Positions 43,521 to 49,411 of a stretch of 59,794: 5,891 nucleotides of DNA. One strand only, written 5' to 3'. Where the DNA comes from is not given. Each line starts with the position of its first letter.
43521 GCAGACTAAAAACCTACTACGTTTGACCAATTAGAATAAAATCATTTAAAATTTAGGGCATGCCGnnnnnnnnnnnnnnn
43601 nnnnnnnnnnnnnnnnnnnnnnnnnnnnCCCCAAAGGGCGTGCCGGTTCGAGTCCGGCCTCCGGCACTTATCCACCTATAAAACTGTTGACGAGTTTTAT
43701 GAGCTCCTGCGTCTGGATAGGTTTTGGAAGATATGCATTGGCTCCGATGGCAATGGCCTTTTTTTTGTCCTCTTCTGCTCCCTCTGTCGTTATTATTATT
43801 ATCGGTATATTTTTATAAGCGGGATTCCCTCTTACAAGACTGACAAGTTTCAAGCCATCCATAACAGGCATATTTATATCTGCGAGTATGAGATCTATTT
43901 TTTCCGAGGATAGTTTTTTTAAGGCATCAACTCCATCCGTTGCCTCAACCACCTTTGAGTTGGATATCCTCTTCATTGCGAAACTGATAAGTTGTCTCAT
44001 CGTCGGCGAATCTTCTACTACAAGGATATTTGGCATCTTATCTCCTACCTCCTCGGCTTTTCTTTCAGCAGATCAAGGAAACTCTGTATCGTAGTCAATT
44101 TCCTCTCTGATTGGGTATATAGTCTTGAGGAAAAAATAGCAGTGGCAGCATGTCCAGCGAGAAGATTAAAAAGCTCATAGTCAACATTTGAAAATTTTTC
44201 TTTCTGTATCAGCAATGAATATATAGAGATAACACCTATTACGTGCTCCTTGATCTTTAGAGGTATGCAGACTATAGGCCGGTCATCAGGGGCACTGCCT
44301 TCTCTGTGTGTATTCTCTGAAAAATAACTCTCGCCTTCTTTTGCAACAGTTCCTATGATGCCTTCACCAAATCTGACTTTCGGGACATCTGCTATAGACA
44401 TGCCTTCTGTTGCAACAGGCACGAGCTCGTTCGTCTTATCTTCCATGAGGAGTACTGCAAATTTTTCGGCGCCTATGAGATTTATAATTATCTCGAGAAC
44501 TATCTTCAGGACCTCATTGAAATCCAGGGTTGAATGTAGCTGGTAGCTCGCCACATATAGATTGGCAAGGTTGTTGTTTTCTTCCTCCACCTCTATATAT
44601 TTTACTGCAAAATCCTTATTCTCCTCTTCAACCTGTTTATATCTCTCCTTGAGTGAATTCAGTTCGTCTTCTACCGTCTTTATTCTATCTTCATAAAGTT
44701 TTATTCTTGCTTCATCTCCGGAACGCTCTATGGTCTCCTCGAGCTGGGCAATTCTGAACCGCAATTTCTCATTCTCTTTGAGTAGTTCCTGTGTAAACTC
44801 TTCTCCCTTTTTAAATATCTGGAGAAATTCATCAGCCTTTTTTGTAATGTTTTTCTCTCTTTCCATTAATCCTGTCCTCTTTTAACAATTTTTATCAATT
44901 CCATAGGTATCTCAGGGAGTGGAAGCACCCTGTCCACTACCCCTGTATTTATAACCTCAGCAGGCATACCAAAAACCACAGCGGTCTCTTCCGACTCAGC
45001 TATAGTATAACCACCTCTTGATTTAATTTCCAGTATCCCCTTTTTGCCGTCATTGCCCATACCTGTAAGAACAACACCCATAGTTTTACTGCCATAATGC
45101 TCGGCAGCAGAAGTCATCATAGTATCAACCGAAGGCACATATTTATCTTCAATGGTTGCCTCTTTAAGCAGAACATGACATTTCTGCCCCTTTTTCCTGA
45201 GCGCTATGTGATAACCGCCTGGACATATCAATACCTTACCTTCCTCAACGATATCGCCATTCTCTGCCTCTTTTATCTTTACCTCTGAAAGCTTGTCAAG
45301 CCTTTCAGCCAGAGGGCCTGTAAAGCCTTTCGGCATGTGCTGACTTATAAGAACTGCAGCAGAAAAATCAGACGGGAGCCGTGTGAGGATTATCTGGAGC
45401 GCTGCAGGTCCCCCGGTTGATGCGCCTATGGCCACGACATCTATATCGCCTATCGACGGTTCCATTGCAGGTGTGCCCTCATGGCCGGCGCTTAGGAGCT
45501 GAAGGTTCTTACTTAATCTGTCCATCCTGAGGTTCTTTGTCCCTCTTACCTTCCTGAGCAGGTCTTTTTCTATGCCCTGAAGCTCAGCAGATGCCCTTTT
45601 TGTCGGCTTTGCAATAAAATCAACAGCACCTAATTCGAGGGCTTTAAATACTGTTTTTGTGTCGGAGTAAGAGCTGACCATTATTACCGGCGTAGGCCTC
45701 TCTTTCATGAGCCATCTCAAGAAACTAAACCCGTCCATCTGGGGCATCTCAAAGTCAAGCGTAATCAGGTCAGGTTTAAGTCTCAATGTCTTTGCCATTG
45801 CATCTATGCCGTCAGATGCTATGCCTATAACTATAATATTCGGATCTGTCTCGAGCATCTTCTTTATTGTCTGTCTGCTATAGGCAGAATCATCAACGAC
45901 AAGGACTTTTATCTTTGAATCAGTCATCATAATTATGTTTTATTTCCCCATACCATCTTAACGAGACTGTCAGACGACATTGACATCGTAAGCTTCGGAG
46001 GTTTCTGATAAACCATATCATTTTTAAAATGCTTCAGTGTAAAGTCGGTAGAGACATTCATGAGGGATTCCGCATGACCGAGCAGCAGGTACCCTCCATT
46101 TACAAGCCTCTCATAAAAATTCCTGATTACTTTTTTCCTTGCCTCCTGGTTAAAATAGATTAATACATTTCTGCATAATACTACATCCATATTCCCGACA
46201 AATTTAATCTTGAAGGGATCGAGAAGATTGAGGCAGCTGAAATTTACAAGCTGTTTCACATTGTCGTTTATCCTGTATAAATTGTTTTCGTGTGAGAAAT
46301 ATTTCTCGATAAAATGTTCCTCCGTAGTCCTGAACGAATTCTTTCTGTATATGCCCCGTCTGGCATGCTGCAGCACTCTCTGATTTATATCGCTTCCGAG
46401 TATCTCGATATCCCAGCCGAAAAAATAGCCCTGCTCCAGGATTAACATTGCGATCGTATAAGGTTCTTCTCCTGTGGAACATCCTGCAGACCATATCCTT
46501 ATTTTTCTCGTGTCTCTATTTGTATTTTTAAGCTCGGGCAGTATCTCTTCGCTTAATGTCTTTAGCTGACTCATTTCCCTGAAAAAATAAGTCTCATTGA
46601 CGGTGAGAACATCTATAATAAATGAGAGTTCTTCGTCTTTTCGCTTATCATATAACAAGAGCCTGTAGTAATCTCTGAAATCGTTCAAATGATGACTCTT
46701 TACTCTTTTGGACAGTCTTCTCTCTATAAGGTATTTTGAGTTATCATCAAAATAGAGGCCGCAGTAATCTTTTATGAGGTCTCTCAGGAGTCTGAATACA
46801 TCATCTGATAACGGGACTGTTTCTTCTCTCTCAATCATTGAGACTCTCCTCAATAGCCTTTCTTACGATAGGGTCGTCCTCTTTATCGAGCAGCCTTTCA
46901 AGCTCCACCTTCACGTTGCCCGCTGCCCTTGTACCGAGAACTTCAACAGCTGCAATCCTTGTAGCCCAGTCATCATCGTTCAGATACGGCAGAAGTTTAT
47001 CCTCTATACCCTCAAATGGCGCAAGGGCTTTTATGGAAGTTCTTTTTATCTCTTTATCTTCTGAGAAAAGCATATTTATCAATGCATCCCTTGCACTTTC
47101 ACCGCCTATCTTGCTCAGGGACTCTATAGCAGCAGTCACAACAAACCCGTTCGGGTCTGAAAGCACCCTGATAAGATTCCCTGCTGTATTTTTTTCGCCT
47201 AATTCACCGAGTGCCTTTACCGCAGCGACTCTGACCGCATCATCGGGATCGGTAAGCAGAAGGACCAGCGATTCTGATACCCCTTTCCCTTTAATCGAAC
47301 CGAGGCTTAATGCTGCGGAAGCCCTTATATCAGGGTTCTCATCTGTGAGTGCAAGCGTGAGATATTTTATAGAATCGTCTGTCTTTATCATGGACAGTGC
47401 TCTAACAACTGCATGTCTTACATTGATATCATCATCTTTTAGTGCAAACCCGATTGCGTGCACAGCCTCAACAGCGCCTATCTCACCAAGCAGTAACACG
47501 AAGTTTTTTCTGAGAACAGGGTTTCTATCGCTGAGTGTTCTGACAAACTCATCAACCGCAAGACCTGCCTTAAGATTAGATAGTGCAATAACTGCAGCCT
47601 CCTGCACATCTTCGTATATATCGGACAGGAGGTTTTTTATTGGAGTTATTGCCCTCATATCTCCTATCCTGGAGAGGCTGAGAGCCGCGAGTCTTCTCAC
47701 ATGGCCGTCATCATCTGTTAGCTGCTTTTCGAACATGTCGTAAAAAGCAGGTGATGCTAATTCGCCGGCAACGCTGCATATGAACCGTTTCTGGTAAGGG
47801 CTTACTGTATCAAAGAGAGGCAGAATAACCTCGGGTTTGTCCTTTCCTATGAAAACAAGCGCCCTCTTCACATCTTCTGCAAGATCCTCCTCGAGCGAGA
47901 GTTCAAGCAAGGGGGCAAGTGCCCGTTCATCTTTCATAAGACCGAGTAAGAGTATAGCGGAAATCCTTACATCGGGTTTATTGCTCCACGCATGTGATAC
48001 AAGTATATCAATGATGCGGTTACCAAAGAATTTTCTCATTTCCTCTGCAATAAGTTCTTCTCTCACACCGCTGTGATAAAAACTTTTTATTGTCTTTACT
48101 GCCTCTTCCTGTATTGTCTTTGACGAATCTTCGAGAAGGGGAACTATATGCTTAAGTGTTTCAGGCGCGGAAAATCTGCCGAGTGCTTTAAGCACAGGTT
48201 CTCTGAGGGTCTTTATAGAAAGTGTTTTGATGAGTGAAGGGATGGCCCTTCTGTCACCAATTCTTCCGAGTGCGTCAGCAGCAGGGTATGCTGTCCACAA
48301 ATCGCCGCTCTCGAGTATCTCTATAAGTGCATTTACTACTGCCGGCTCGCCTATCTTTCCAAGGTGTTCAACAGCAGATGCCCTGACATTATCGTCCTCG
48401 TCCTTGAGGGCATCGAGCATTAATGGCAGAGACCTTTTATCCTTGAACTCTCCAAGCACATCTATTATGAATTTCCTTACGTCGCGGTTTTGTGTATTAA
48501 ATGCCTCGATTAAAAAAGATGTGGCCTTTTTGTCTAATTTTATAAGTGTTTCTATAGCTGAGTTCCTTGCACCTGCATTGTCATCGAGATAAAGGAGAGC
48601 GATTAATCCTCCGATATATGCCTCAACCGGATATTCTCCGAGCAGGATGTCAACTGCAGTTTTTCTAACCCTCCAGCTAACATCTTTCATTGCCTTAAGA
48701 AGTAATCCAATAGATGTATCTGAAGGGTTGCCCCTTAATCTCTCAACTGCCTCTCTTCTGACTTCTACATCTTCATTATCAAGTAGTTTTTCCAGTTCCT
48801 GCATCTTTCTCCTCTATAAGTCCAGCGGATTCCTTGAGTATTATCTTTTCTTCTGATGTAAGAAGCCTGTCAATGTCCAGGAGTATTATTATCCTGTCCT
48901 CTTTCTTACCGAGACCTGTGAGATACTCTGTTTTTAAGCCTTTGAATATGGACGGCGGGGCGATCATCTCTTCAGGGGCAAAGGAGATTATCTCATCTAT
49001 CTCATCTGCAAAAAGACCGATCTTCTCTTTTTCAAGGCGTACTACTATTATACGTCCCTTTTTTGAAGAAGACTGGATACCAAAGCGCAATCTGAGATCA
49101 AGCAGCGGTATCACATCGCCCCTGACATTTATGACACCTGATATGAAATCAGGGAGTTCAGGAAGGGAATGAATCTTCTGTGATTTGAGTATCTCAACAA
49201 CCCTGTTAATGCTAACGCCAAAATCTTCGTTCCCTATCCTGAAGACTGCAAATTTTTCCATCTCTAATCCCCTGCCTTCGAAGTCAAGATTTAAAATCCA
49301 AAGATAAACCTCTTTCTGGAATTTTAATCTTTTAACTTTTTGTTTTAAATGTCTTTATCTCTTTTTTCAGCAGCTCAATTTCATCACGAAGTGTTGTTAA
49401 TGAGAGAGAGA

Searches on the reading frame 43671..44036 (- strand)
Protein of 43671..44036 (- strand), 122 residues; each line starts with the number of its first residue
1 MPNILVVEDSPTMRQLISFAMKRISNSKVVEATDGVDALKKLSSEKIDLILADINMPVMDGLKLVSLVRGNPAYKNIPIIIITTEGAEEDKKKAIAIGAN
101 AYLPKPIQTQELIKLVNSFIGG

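Call 14: search_protein_families(library=pfam, proteins=[window:43671-44036:-], max_evalue=0.001)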
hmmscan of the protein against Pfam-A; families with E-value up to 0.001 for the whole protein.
window:43671-44036:- (122 aa): 1 family
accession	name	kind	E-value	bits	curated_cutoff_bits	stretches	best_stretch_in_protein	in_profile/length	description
PF00072.30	Response_reg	-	2.5e-29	102.1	30.2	1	4-116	1-110/111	Response regulator receiver domain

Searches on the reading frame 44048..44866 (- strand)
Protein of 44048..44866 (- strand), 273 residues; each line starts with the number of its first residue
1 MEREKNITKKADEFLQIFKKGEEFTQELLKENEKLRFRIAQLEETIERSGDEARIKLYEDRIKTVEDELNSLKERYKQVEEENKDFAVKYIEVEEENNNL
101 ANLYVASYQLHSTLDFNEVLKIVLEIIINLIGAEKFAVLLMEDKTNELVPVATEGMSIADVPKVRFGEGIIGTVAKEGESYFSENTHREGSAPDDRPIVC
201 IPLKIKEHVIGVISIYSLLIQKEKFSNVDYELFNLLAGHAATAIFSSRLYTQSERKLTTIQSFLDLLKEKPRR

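Call 14: search_protein_families(library=pfam, proteins=[window:44048-44866:-], max_evalue=0.001)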
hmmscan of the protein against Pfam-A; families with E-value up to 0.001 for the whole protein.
window:44048-44866:- (273 aa): 3 families
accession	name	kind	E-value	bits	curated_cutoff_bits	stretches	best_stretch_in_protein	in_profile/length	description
PF13185.12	GAF_2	-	1.1e-16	61.8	28.6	1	114-244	2-135/136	GAF domain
PF13492.12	GAF_3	-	2.2e-16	60.8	27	1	117-244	3-127/129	GAF domain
PF01590.32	GAF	-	1.8e-09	38.6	22.4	1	115-244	1-133/133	GAF domain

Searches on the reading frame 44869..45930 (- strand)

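Call 14: search_protein_families(library=pfam, proteins=[window:44869-45930:-], max_evalue=0.001)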
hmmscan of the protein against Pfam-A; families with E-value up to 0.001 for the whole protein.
window:44869-45930:- (354 aa): 2 families
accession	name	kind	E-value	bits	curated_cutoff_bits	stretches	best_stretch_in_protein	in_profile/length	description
PF01339.22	CheB_methylest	-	5.5e-64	215.5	24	1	166-345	1-174/174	CheB methylesterase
PF00072.30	Response_reg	-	3.3e-25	88.9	30.2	1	9-112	1-103/111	Response regulator receiver domain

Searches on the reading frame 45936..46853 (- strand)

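Call 14: search_protein_families(library=pfam, proteins=[window:45936-46853:-], max_evalue=0.001)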
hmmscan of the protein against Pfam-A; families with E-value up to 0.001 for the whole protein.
window:45936-46853:- (306 aa): 5 families
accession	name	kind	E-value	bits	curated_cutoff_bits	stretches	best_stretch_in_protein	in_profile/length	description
PF01739.24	CheR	-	3.4e-60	203.3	27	1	86-273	1-188/195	CheR methyltransferase, SAM binding domain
PF03705.20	CheR_N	-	8.3e-13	48.3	27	1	20-69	3-52/53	CheR methyltransferase, all-alpha domain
PF08242.18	Methyltransf_12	-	7.6e-06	27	30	1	187-256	60-98/98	Methyltransferase domain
PF13649.12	Methyltransf_25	-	0.00041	21.4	27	0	216-254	58-97/97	Methyltransferase domain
PF13847.12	Methyltransf_31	-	0.00076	19.6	27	0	120-279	7-125/145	Methyltransferase domain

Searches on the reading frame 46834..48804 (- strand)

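Call 14: search_protein_families(library=pfam, proteins=[window:46834-48804:-], max_evalue=0.001)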
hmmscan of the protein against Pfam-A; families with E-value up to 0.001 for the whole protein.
window:46834-48804:- (657 aa): 14 families
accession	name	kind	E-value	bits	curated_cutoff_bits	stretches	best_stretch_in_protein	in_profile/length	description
PF13646.12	HEAT_2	-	5.1e-95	312.4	27.7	7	96-168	2-75/88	HEAT repeats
PF02985.28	HEAT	-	6.3e-49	159.7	23.5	1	513-537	5-29/31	HEAT repeat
PF03130.22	HEAT_PBS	-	7.1e-42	137.5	20.9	1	140-165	1-26/27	PBS lyase HEAT-like repeat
PF13513.12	HEAT_EZ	-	1.3e-25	89.7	27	0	511-535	31-55/55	HEAT-like repeat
PF21581.3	SCD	-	4e-20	72.3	27.5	0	190-259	5-70/75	Stromalin conservative domain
PF12717.13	Cnd1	-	1.1e-15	58.5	26.4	1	462-548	2-96/162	non-SMC mitotic condensation complex subunit 1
PF00514.29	Arm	-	2.9e-13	49.8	20.6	0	382-411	10-39/41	Armadillo/beta-catenin-like repeat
PF01602.26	Adaptin_N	-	6.1e-07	28.8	37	0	341-585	102-348/524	Adaptin N terminal region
PF24714.1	TOR1L1_N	-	2.6e-06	27.4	43.3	0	604-628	216-240/281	TORTIFOLIA1 N-terminal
PF01347.28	Vitellogenin_N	-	4.4e-05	22.7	24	0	204-295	482-564/590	Lipoprotein amino terminal region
PF20168.4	PDS5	-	4.4e-05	21.9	27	0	506-541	319-354/1053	Sister chromatid cohesion protein PDS5 protein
PF12755.13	Vac14_Fab1_bd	-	0.00026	22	22.1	0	126-152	29-55/97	Vacuolar 14 Fab1-binding region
PF11838.14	ERAP1_C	-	0.00053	19.9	38.2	0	196-309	125-232/318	ERAP1-like C-terminal domain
PF14663.11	RasGEF_N_2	-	0.00085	20.1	27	0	127-150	8-31/108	Rapamycin-insensitive companion of mTOR RasGEF_N domain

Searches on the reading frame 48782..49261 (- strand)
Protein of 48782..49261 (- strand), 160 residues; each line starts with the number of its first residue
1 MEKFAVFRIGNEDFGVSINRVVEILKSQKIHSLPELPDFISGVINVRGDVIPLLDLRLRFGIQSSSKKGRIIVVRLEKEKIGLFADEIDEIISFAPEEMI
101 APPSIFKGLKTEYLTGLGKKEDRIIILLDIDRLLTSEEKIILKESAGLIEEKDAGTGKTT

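Call 4: search_protein_families(library=pfam, proteins=[window:48782-49261:-], max_evalue=0.01)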
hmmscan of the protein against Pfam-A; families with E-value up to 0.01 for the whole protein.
window:48782-49261:- (160 aa): 1 family
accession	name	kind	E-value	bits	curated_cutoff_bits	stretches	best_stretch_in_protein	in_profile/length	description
PF01584.24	CheW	-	1e-34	119.6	23.5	1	4-137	2-137/138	CheW-like domain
